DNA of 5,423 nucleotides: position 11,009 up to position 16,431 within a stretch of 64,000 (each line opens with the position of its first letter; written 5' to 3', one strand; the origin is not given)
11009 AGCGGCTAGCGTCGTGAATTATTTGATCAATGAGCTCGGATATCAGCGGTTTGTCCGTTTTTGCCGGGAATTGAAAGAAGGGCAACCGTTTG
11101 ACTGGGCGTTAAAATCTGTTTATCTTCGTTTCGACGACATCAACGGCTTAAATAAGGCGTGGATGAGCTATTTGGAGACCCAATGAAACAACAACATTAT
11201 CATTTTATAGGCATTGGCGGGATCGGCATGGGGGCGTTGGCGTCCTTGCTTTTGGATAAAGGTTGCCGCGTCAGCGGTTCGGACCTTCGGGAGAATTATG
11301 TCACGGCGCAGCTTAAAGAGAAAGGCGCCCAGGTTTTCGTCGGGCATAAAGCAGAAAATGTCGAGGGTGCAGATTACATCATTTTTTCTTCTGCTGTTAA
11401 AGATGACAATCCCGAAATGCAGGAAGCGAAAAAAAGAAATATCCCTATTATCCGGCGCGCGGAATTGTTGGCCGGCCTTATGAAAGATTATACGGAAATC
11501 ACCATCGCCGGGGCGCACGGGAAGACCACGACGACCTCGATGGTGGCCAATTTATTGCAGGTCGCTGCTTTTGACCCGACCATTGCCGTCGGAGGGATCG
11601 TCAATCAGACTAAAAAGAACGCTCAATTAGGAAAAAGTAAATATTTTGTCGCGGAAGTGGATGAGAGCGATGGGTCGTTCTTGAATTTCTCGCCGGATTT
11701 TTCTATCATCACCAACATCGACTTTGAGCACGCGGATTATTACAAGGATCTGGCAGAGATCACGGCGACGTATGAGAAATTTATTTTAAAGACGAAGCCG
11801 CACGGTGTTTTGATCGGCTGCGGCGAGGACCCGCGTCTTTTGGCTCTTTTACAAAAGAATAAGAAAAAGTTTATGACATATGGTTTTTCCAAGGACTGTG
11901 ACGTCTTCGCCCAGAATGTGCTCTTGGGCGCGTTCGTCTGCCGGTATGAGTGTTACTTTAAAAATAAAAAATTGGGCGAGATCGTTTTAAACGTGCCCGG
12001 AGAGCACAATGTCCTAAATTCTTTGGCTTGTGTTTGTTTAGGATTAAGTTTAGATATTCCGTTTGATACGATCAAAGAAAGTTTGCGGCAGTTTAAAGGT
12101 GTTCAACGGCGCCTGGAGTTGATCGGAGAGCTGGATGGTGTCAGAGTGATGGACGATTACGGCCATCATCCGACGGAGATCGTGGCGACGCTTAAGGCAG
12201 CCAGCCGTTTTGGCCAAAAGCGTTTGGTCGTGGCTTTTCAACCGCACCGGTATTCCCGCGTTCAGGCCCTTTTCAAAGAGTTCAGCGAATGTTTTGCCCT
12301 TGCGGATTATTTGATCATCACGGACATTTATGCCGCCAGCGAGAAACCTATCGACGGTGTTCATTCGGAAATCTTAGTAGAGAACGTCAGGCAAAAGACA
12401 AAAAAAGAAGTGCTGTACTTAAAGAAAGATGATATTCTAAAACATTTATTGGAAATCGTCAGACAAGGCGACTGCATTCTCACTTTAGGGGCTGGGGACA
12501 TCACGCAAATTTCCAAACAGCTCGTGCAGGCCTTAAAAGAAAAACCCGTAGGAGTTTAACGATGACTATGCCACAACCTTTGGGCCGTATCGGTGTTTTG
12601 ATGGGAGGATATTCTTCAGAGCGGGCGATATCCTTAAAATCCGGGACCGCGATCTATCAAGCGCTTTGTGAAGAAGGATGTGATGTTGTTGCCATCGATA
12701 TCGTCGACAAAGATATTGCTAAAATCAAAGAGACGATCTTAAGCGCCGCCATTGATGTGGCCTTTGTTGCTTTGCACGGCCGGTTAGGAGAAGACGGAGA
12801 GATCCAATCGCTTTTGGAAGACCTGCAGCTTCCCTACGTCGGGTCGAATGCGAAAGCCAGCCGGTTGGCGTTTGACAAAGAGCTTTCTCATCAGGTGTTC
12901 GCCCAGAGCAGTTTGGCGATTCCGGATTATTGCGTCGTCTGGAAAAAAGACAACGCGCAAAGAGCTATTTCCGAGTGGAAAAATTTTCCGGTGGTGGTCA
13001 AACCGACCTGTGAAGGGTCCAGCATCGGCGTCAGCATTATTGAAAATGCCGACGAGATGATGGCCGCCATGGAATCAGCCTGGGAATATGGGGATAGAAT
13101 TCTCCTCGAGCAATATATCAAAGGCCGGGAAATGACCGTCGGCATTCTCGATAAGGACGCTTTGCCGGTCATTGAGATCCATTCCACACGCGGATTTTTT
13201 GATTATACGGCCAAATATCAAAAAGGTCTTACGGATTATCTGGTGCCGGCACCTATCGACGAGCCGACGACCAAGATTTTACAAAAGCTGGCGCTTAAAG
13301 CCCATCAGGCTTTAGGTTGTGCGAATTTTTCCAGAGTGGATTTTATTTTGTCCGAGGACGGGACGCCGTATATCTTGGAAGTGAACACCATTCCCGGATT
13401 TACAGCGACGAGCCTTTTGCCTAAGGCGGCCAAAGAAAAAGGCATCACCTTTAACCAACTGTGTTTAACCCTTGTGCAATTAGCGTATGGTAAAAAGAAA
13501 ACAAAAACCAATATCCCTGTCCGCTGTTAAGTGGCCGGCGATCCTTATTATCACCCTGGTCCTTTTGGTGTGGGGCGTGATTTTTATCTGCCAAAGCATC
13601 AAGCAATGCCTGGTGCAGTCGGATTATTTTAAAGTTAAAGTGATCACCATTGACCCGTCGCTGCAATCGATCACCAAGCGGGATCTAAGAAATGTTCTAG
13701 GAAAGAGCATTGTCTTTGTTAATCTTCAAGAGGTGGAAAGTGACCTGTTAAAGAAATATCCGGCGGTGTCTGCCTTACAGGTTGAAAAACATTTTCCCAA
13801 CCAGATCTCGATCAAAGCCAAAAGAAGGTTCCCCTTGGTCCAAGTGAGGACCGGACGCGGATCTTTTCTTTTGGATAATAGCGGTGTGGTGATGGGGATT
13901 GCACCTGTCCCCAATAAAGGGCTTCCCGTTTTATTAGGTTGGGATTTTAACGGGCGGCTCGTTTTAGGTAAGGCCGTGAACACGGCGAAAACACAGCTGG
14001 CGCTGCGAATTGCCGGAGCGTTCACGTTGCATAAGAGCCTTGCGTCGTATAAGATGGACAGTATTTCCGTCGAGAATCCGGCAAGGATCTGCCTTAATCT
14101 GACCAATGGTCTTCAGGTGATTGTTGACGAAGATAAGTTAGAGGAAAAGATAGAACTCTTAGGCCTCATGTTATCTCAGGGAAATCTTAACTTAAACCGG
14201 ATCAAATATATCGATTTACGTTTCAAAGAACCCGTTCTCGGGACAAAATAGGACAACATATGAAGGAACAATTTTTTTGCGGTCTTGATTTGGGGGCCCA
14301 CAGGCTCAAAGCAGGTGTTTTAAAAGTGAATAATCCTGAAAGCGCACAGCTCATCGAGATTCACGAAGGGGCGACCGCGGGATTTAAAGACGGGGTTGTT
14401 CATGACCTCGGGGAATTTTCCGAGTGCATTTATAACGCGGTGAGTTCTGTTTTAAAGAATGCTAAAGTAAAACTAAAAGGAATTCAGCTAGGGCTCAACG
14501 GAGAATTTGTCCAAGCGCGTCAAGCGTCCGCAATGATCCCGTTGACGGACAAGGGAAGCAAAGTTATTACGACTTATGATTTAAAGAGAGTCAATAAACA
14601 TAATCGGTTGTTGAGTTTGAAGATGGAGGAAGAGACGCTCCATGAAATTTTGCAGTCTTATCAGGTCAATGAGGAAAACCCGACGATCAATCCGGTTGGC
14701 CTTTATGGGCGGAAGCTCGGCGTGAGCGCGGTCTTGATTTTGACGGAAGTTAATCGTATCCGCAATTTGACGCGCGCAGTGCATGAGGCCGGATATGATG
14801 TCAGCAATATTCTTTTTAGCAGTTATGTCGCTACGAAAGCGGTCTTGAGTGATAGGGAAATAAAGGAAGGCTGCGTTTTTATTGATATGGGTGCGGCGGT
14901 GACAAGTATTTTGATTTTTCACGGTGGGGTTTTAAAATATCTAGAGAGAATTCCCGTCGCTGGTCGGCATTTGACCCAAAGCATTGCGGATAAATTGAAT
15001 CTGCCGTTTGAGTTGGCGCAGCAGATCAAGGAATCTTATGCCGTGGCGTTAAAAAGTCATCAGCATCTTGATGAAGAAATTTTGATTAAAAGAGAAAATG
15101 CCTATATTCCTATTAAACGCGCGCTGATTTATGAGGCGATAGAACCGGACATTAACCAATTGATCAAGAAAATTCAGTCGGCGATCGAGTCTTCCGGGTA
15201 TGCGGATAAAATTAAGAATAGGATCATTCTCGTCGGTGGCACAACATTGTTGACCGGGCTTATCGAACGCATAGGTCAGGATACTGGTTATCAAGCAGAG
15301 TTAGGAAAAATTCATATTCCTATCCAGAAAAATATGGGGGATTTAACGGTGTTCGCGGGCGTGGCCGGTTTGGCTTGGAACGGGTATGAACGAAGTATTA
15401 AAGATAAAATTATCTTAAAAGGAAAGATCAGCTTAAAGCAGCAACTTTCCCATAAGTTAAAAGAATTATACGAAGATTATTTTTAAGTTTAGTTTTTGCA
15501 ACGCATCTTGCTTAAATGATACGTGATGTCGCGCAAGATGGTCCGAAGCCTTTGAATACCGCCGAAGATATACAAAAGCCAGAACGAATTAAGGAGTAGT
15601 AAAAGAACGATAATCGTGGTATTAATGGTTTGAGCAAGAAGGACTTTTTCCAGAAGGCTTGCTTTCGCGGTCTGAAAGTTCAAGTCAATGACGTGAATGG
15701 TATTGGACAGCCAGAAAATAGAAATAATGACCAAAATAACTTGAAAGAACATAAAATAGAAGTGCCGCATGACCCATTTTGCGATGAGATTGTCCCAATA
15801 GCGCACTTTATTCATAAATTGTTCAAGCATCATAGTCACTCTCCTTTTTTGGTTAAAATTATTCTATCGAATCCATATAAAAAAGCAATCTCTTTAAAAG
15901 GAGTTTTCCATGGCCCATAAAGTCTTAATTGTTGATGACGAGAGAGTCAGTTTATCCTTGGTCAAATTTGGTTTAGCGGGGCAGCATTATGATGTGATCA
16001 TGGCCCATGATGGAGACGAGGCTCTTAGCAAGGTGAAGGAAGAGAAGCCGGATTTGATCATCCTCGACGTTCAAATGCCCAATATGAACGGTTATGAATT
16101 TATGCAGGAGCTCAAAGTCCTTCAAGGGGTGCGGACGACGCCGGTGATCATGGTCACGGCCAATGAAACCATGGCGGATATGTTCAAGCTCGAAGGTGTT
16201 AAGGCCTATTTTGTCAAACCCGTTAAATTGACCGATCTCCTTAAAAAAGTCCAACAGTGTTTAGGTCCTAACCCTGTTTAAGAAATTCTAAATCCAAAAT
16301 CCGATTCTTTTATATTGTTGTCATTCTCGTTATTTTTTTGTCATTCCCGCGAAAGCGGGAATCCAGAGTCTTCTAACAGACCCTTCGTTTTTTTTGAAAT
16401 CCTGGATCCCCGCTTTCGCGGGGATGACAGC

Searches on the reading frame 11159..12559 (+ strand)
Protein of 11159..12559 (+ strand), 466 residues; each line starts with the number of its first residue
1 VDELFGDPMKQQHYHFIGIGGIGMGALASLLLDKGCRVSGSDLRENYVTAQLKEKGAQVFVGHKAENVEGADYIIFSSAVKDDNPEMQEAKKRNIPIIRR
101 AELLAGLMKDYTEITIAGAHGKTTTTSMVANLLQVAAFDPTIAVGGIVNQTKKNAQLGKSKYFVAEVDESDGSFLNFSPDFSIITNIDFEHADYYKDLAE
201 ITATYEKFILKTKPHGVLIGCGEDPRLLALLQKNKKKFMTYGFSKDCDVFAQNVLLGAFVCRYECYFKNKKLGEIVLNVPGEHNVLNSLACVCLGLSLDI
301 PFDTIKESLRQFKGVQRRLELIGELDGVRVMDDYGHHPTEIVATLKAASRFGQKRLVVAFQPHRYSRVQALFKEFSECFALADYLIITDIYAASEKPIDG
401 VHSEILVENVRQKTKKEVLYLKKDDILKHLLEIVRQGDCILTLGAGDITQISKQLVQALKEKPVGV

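Call 47: search_protein_families(library=pfam, proteins=[window:11159-12559:+], max_evalue=0.00001)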
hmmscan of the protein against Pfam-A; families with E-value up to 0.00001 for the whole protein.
window:11159-12559:+ (466 aa): 3 families
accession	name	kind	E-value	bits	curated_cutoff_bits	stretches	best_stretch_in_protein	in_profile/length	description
PF01225.30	Mur_ligase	-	3.6e-32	111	21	1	13-111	1-94/95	Mur ligase family, catalytic domain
PF08245.18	Mur_ligase_M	-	5.3e-25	89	24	1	116-294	1-199/200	Mur ligase middle domain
PF02875.26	Mur_ligase_C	-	2.1e-20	74.3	28.4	1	317-446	1-127/127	Mur ligase, glutamate ligase domain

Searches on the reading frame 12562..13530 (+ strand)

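Call 47: search_protein_families(library=pfam, proteins=[window:12562-13530:+], max_evalue=0.00001)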
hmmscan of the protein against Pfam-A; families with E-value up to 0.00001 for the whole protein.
window:12562-13530:+ (322 aa): 8 families
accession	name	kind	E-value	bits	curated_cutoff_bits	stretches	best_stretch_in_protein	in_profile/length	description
PF07478.18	Dala_Dala_lig_C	-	1.3e-56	191.8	24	1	114-306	3-204/204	D-ala D-ala ligase C-terminus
PF01820.27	Dala_Dala_lig_N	-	8.1e-22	78.4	34.6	2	54-95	80-121/121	D-ala D-ala ligase N-terminus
PF08443.16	RimK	-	1.1e-13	51.6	21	1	104-283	2-172/188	RimK-like ATP-grasp domain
PF02655.19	ATP-grasp_3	-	1.9e-10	41.5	23.2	1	105-276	3-155/160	ATP-grasp domain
PF13535.11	ATP-grasp_4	-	8.3e-10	38.9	27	1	141-277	2-151/160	ATP-grasp domain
PF02786.22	CPSase_L_D2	-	9.8e-10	38.7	19.8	1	125-276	22-178/211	Carbamoyl-phosphate synthase L chain, ATP binding domain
PF14397.11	ATPgrasp_ST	-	5.3e-07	29.6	31.4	0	238-285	216-263/278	Sugar-transfer associated ATP-grasp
PF02222.28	ATP-grasp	-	2.1e-06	28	27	1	112-262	2-148/179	ATP-grasp domain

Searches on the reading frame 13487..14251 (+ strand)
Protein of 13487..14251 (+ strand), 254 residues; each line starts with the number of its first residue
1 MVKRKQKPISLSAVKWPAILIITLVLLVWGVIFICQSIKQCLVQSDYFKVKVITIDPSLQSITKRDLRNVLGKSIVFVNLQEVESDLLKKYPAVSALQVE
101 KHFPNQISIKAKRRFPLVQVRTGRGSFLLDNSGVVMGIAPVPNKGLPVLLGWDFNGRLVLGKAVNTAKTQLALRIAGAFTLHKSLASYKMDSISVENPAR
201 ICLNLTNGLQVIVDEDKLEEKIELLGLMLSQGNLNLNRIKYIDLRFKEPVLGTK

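Call 47: search_protein_families(library=pfam, proteins=[window:13487-14251:+], max_evalue=0.00001)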
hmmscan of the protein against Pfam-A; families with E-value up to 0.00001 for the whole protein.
window:13487-14251:+ (254 aa): 2 families
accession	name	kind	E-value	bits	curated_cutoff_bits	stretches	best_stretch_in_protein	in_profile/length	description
PF03799.20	FtsQ_DivIB_C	-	4.5e-09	37.6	21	1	121-245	4-114/114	Cell division protein FtsQ/DivIB, C-terminal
PF08478.15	POTRA_1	-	6.1e-07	30.1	23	1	49-110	2-65/69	POTRA domain, FtsQ-type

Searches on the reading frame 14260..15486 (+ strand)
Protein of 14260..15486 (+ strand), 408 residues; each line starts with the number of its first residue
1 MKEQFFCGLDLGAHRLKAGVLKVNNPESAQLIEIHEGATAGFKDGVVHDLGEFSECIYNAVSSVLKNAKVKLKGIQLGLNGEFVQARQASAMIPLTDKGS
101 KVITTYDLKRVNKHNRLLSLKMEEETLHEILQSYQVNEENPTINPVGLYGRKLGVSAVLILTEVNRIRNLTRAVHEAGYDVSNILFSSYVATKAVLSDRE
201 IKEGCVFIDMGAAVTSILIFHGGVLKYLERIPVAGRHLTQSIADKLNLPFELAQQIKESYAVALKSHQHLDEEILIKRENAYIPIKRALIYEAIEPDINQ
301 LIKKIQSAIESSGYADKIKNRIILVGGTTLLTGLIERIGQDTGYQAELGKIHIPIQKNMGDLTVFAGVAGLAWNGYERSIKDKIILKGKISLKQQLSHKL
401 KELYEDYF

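Call 47: search_protein_families(library=pfam, proteins=[window:14260-15486:+], max_evalue=0.00001)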
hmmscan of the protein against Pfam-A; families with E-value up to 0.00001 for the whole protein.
window:14260-15486:+ (408 aa): 5 families
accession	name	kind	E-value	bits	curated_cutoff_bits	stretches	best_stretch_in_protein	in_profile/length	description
PF14450.12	FtsA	-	1.6e-17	64.5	31.8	1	206-351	1-112/127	Cell division protein FtsA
PF02491.25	SHS2_FTSA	-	1.8e-10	41.5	25.4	1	84-160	4-78/79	SHS2 domain inserted in FTSA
PF06723.19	MreB_Mbl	-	1.2e-09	38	27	1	169-347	111-302/327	MreB/Mbl protein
PF11104.14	PilM_2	-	3.3e-08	33.3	27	0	191-348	162-304/340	Type IV pilus assembly protein PilM;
PF00022.25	Actin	-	5.7e-08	32.2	27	0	159-268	98-206/410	Actin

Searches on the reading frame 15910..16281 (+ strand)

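Call 47: search_protein_families(library=pfam, proteins=[window:15910-16281:+], max_evalue=0.00001)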
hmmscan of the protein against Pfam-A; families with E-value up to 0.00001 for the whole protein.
window:15910-16281:+ (123 aa): 1 family
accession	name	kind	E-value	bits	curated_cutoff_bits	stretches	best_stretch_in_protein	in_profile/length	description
PF00072.30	Response_reg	-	2.3e-26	92.5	30.2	1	5-115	1-111/111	Response regulator receiver domain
